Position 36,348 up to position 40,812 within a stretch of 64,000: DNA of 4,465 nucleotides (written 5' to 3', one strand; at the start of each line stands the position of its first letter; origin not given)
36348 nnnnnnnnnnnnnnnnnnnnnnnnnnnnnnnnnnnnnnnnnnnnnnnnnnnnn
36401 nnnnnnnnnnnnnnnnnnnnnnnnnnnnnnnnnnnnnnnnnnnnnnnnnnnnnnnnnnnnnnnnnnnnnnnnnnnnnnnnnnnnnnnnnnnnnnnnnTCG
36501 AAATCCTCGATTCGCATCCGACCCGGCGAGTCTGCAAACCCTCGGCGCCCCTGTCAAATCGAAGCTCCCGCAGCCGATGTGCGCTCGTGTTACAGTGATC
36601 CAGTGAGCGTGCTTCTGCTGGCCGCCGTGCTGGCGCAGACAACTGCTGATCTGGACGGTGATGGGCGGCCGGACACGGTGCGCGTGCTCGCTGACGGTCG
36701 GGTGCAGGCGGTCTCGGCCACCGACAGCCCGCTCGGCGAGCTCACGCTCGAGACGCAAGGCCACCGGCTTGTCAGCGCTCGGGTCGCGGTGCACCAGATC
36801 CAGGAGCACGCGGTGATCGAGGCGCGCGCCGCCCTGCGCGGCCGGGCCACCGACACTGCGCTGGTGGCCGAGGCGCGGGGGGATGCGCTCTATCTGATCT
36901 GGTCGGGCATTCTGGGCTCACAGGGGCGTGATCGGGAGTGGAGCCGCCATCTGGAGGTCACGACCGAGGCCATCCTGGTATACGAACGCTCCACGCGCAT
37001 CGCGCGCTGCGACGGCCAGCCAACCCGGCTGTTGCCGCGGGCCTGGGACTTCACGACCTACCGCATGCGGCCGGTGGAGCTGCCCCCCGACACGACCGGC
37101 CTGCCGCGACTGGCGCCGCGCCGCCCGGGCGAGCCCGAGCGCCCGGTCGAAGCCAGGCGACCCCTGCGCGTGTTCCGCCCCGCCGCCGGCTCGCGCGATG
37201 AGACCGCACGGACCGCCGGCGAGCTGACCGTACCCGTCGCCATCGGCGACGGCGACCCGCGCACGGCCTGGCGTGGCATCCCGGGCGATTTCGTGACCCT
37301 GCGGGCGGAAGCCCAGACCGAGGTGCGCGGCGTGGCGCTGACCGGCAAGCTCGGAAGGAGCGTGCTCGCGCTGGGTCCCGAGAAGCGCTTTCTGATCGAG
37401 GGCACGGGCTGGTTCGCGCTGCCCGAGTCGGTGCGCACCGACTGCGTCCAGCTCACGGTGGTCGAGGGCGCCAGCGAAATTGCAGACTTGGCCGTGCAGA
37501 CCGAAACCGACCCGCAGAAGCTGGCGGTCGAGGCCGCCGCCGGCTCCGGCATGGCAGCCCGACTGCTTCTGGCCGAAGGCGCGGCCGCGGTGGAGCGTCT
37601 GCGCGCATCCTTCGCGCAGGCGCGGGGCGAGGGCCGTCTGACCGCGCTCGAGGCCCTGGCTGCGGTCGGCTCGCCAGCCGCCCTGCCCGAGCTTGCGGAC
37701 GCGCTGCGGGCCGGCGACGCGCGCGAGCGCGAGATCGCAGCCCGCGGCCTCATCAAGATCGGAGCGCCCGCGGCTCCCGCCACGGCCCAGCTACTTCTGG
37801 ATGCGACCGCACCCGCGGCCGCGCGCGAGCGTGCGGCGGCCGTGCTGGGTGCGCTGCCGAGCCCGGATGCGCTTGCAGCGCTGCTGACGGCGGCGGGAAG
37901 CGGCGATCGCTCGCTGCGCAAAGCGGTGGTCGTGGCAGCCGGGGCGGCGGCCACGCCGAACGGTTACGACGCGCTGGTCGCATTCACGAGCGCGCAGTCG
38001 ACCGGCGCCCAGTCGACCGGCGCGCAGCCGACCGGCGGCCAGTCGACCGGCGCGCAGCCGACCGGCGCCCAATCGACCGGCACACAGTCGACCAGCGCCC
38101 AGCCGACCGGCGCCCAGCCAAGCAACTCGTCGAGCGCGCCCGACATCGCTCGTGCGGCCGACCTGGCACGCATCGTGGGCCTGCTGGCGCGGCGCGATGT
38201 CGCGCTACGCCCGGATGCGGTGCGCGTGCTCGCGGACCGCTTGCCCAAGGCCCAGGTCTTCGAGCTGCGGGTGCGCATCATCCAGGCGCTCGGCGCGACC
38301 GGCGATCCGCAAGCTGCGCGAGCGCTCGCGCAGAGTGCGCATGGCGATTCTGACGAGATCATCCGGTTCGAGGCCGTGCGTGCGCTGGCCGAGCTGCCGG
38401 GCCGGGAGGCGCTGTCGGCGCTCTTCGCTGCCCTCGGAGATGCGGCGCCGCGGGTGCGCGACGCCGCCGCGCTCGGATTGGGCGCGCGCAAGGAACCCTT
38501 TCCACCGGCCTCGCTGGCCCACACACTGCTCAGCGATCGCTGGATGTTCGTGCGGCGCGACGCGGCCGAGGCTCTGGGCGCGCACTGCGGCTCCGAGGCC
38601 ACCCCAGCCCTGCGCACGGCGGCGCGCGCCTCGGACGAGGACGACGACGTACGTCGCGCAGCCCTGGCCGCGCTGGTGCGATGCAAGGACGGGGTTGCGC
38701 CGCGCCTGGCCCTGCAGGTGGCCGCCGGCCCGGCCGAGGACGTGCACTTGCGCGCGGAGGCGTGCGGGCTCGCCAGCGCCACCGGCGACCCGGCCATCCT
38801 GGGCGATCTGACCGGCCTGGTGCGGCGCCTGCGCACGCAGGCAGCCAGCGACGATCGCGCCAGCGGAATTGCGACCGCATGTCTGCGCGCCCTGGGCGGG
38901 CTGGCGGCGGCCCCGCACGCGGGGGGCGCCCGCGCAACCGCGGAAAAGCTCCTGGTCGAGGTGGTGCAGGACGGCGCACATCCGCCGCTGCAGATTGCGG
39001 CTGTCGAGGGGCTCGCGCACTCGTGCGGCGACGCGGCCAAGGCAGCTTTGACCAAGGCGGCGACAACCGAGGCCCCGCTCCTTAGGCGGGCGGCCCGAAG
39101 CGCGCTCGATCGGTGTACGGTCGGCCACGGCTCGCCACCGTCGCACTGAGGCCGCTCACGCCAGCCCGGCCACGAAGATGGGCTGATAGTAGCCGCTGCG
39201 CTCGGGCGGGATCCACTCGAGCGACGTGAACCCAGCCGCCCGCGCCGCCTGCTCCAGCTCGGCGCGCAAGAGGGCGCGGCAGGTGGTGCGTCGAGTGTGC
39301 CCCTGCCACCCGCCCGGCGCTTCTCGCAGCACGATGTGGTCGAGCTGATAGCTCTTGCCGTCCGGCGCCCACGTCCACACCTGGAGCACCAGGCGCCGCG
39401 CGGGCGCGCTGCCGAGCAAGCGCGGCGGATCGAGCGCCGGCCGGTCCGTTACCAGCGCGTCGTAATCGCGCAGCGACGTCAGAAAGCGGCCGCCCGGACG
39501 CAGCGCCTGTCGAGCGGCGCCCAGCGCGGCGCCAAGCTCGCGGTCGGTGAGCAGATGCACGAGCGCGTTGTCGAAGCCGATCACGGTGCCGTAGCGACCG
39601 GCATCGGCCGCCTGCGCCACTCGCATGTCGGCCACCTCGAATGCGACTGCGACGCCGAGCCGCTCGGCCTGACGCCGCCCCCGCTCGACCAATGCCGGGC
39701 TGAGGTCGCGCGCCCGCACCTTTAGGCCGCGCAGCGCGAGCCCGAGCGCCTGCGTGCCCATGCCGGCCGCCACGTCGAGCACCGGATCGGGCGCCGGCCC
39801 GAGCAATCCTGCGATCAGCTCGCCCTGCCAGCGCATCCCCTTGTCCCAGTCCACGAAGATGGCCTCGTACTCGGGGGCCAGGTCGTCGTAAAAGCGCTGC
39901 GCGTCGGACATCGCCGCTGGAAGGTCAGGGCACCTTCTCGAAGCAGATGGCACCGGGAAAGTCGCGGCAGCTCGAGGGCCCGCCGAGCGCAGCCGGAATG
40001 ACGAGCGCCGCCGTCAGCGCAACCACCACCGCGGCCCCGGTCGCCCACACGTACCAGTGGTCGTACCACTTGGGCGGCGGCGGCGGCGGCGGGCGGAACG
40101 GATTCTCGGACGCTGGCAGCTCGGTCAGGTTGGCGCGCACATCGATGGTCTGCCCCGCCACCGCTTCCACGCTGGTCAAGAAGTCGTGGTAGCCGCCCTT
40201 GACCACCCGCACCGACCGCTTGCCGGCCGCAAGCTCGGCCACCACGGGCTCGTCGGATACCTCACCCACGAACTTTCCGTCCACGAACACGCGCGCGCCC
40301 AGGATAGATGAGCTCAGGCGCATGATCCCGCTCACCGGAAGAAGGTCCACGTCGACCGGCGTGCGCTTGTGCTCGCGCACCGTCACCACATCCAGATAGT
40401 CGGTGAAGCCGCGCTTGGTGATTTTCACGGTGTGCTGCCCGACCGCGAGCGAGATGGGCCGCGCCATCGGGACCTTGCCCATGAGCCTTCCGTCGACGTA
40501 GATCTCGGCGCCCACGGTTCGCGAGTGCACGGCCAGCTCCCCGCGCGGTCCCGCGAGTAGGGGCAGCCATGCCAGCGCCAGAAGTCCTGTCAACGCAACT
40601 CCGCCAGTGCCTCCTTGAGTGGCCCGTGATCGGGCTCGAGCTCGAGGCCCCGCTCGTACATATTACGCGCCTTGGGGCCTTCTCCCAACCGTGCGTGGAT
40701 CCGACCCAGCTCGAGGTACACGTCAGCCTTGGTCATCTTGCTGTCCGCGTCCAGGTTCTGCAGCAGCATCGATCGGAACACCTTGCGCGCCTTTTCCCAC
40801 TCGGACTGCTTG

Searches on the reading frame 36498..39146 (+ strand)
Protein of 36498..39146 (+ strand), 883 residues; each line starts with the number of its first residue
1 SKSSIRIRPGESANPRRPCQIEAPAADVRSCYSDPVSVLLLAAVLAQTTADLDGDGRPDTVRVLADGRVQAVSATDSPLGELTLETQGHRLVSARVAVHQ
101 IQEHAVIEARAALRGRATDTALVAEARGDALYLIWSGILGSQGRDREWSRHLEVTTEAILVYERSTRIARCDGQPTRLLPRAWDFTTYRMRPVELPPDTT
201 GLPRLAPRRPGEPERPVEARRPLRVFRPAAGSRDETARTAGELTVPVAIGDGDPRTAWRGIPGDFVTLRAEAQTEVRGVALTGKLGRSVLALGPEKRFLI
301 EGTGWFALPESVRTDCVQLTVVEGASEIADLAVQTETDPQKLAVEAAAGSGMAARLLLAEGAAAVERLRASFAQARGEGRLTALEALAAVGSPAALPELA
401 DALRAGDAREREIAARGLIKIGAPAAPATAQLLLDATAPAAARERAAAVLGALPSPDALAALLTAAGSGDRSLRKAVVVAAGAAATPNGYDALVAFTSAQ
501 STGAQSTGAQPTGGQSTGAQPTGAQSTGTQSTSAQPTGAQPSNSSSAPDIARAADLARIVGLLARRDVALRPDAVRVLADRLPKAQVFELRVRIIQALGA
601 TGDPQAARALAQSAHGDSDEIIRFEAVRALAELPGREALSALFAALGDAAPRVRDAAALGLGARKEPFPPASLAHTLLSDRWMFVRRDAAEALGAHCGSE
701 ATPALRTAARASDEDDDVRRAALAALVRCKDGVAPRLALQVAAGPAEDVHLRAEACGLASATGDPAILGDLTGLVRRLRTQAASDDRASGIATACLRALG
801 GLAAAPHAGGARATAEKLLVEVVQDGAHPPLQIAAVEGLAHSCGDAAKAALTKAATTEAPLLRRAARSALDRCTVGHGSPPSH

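Call 44: search_protein_families(library=pfam, proteins=[window:36498-39146:+], max_evalue=0.00001)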
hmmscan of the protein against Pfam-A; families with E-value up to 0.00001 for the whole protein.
window:36498-39146:+ (883 aa): 1 family
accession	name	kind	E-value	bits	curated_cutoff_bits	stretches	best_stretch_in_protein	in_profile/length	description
PF13646.12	HEAT_2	-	9.5e-31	106.4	27.7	2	611-694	5-88/88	HEAT repeats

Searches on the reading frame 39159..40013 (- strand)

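Call 44: search_protein_families(library=pfam, proteins=[window:39159-40013:-], max_evalue=0.00001)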
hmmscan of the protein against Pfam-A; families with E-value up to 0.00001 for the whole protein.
window:39159-40013:- (285 aa): 3 families
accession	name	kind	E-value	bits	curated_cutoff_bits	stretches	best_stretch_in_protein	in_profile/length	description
PF13649.12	Methyltransf_25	-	1.3e-12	48.7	27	1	78-175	1-97/97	Methyltransferase domain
PF08241.18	Methyltransf_11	-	1.6e-06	29.1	21.2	1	79-178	1-94/95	Methyltransferase domain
PF08242.18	Methyltransf_12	-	4.1e-06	27.9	30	1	79-177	1-98/98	Methyltransferase domain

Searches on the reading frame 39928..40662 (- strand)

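Call 44: search_protein_families(library=pfam, proteins=[window:39928-40662:-], max_evalue=0.00001)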
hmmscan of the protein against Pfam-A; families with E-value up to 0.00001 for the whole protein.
window:39928-40662:- (245 aa): 1 family
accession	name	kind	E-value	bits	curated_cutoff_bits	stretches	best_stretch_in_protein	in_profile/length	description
PF08308.17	PEGA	-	5.8e-25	87.4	20.8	2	41-107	2-67/71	PEGA domain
